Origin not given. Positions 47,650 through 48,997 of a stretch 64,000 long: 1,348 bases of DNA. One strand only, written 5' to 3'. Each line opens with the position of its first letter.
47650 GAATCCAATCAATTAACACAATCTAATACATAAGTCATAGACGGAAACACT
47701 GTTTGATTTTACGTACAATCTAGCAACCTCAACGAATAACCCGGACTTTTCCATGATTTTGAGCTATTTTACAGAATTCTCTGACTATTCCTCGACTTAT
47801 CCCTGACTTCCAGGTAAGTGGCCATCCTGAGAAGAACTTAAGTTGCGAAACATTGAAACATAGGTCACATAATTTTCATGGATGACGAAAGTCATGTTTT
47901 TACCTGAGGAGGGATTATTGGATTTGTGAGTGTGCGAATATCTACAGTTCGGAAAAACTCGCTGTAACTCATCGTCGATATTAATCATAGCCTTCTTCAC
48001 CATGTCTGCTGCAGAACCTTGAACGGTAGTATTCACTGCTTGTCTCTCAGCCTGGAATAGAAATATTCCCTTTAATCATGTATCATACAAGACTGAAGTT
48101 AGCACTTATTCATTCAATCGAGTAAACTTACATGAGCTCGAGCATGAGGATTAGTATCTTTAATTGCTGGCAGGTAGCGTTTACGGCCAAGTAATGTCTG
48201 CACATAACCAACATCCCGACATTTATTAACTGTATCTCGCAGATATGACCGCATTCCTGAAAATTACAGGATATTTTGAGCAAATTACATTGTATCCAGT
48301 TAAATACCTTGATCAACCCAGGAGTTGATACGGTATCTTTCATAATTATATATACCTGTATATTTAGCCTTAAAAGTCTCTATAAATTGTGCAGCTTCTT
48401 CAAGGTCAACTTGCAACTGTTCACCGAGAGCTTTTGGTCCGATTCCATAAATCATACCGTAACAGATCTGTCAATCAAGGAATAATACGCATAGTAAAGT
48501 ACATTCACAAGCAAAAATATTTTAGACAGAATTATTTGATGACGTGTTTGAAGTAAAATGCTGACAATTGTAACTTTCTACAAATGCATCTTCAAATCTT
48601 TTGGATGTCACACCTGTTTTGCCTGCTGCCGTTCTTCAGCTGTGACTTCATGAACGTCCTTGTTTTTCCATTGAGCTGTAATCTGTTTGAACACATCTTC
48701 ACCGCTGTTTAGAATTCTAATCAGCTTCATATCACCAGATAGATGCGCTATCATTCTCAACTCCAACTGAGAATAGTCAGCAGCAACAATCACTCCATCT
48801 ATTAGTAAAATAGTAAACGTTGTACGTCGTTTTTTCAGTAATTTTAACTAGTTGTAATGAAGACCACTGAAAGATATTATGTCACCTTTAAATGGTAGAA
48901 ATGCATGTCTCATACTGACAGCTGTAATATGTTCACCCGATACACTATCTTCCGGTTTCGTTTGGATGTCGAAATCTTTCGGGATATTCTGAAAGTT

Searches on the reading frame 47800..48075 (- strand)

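Call 45: search_protein_families(library=pfam, proteins=[window:47800-48075:-], max_evalue=0.001)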
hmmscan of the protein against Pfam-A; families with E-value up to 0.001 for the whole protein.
window:47800-48075:- (92 aa): 1 family
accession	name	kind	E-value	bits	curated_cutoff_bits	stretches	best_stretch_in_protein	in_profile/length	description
PF00476.26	DNA_pol_A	-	1.9e-10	40.7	34.3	1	8-40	291-323/381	DNA polymerase family A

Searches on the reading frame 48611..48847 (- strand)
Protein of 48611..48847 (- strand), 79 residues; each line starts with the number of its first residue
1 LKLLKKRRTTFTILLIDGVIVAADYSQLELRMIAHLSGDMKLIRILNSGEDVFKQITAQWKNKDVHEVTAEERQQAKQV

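Call 45: search_protein_families(library=pfam, proteins=[window:48611-48847:-], max_evalue=0.001)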
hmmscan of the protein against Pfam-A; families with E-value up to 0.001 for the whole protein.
window:48611-48847:- (79 aa): 1 family
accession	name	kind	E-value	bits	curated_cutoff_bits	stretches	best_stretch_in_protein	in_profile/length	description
PF00476.26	DNA_pol_A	-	5.1e-20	72.2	34.3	1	17-79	151-213/381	DNA polymerase family A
